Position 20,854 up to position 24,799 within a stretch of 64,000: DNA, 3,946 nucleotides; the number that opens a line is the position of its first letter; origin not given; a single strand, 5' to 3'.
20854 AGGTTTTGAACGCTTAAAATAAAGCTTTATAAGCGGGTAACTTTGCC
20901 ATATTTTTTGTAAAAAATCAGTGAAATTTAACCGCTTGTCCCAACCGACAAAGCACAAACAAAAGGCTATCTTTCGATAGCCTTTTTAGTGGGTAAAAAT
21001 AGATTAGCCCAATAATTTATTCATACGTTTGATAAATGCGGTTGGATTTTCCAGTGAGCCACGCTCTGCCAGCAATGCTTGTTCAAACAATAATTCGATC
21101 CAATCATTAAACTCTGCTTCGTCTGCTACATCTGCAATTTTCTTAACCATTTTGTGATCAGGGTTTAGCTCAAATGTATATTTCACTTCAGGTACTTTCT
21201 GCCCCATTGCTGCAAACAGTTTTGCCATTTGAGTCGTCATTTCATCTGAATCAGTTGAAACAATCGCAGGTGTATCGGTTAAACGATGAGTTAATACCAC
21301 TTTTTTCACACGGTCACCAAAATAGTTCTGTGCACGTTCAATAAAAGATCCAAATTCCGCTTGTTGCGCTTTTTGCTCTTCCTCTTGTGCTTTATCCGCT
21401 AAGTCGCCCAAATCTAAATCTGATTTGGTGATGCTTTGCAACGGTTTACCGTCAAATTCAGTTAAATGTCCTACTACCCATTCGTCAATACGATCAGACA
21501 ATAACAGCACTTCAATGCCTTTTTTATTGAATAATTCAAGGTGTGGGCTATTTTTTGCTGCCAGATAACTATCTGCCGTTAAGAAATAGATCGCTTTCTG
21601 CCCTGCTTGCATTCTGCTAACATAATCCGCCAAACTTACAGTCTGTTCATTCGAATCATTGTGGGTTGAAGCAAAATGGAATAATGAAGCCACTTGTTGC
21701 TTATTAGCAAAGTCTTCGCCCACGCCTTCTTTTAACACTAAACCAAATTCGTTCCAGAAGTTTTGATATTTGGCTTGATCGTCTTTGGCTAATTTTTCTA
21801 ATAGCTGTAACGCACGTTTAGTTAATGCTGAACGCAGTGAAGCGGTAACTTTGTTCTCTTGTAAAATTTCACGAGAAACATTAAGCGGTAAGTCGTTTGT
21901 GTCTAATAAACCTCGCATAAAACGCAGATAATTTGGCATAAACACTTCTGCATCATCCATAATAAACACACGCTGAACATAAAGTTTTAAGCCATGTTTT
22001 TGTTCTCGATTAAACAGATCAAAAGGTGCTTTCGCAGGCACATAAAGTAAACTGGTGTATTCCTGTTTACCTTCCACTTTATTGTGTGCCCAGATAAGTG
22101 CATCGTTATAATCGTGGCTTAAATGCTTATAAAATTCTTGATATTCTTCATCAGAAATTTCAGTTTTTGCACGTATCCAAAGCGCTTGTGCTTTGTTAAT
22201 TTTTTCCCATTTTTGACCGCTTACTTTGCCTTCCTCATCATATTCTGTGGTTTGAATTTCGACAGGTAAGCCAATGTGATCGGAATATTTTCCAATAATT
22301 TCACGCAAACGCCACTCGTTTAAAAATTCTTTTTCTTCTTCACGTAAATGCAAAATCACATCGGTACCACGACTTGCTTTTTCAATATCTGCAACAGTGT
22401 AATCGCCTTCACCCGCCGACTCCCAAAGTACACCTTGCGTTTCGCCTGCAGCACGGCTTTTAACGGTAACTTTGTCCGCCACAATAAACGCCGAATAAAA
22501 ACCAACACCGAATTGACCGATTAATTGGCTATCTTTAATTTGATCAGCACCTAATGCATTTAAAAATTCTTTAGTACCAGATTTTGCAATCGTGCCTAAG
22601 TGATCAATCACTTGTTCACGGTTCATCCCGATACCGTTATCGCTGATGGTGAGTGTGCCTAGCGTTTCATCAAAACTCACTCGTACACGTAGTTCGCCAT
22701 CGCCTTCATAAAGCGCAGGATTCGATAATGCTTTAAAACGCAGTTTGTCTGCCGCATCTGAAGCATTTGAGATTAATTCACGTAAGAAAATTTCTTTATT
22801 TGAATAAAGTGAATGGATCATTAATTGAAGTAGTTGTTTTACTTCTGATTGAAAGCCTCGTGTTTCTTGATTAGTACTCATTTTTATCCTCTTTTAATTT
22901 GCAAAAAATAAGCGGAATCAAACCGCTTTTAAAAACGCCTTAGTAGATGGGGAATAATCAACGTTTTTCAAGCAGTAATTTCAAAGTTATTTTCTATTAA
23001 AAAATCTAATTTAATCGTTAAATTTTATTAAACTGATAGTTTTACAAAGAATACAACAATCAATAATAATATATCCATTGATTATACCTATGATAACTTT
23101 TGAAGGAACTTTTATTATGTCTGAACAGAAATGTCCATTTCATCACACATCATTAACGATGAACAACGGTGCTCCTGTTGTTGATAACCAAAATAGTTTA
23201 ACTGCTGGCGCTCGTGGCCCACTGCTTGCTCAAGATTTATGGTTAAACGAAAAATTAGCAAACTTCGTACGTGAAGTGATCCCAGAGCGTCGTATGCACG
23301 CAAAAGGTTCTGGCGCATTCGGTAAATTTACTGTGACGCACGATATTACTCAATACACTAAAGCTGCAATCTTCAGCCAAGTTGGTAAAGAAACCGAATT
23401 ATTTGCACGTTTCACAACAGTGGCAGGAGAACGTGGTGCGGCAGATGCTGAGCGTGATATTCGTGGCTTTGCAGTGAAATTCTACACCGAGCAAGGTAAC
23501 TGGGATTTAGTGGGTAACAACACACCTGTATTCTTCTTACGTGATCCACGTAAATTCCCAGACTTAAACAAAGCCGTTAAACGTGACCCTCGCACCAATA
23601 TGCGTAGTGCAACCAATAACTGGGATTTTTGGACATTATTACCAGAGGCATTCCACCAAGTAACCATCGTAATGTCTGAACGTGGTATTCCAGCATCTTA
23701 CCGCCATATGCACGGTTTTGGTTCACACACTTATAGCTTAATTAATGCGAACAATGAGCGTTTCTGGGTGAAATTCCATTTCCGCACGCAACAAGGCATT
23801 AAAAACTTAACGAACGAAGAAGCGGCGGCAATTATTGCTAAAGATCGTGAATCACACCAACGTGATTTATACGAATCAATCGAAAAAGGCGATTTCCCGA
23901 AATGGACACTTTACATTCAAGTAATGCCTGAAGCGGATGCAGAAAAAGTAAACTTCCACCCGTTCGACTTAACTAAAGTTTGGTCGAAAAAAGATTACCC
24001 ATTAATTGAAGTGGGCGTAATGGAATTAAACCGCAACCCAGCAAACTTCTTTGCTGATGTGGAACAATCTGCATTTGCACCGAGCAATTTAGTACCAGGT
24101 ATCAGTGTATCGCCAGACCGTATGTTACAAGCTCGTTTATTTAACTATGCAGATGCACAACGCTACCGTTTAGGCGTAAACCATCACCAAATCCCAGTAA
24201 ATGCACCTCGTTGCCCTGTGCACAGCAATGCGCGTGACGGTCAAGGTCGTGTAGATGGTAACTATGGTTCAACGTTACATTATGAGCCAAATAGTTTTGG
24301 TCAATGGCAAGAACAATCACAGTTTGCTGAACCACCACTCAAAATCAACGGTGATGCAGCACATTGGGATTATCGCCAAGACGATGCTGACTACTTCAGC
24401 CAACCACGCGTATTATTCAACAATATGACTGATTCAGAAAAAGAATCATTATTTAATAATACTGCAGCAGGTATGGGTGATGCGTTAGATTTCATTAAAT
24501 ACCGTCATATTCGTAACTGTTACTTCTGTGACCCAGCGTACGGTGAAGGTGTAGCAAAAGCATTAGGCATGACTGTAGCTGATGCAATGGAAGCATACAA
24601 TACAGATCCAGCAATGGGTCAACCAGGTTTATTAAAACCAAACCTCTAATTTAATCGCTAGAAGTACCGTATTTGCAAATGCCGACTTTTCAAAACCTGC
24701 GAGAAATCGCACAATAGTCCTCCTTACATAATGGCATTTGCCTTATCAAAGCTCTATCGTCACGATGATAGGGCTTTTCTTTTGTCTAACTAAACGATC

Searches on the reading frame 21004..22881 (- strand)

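Call 63: search_protein_families(library=pfam, proteins=[window:21004-22881:-], max_evalue=0.00001)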
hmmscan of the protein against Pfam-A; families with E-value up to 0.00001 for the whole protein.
window:21004-22881:- (625 aa): 3 families
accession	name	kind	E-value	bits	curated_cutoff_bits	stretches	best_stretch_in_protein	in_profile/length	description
PF00183.23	HSP90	-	1.1e-124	417.7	24.4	1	222-624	76-486/518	Hsp90 protein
PF13589.12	HATPase_c_3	-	1.3e-09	38.7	25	1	31-151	5-101/137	Histidine kinase-, DNA gyrase B-, and HSP90-like ATPase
PF02518.31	HATPase_c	-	1.7e-07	32.1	26.4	1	29-181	2-109/111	Histidine kinase-, DNA gyrase B-, and HSP90-like ATPase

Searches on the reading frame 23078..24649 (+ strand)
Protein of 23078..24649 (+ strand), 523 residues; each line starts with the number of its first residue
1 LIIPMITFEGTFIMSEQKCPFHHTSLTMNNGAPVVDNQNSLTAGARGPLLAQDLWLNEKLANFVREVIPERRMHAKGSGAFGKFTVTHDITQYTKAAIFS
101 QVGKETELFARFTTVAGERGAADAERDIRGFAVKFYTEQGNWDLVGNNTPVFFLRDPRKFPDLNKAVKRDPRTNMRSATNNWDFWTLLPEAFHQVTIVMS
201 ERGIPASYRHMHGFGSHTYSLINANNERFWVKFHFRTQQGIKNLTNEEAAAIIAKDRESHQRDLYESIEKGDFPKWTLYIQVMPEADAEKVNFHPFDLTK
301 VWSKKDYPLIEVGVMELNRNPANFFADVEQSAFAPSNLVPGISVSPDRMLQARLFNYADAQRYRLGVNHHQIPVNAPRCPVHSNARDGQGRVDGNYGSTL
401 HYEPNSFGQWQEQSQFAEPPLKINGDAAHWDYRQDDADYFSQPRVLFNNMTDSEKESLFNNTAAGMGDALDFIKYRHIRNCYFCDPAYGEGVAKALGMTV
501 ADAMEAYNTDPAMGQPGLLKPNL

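Call 63: search_protein_families(library=pfam, proteins=[window:23078-24649:+], max_evalue=0.00001)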
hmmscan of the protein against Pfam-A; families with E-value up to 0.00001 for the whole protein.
window:23078-24649:+ (523 aa): 2 families
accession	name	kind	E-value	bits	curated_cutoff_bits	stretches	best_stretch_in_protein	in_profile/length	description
PF00199.24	Catalase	-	2.3e-188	626.5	25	1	27-408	1-382/383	Catalase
PF06628.17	Catalase-rel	-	1.4e-18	67.3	30.1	1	435-496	3-65/65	Catalase-related immune-responsive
